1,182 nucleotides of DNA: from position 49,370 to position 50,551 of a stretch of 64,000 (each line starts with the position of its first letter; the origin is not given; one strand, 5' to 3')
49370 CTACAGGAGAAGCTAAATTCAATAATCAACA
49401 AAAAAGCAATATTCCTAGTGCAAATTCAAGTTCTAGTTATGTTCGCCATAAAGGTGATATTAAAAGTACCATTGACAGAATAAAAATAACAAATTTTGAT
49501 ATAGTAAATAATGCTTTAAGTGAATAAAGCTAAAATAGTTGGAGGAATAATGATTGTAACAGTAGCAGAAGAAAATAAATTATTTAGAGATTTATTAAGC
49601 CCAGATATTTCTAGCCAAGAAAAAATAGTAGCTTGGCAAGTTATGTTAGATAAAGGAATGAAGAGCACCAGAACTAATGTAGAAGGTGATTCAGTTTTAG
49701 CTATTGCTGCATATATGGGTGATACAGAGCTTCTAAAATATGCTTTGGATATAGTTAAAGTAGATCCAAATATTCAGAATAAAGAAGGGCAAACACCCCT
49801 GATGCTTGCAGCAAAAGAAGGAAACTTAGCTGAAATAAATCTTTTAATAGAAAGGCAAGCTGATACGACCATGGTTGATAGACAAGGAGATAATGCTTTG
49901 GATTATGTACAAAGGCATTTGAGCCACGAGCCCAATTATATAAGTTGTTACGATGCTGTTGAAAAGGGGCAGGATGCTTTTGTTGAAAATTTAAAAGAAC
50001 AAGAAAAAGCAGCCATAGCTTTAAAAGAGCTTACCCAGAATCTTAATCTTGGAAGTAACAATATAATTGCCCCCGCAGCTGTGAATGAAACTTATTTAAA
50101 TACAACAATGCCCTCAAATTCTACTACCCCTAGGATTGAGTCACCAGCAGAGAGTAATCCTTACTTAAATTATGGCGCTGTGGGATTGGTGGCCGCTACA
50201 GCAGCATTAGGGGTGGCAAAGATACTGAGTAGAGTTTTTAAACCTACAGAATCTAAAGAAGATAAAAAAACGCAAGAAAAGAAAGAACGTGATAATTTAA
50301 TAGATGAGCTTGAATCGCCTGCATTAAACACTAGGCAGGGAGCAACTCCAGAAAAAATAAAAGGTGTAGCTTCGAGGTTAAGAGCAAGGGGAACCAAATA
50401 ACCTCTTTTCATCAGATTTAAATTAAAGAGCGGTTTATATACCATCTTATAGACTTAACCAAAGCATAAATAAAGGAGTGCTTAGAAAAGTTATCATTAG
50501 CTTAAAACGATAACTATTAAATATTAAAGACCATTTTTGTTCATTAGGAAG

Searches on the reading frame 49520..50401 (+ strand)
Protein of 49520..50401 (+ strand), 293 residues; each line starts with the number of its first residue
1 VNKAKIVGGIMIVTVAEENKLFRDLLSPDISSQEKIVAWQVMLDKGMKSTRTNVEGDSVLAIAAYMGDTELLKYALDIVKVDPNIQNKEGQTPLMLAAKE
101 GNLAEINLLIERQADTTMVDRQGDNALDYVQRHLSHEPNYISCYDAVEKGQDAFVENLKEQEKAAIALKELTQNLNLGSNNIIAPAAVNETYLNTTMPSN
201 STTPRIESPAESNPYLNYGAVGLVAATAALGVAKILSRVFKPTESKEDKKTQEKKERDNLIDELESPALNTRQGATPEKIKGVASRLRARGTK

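Call 42: search_protein_families(library=pfam, proteins=[window:49520-50401:+], max_evalue=0.001)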
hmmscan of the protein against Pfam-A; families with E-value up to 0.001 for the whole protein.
window:49520-50401:+ (293 aa): 5 families
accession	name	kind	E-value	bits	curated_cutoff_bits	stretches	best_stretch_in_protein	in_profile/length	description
PF13857.12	Ank_5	-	3.5e-12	46.8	27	1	81-129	7-55/56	Ankyrin repeats (many copies)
PF12796.13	Ank_2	-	1.2e-11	45.5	27.3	1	60-130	1-67/90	Ankyrin repeats (3 copies)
PF13637.12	Ank_4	-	1.6e-11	44.6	22.7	1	62-103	3-43/50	Ankyrin repeats (many copies)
PF00023.36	Ank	-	1.8e-08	34.6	21.1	1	90-120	2-32/33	Ankyrin repeat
PF13606.12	Ank_3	-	3e-07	30.6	22.3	0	89-115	1-27/30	Ankyrin repeat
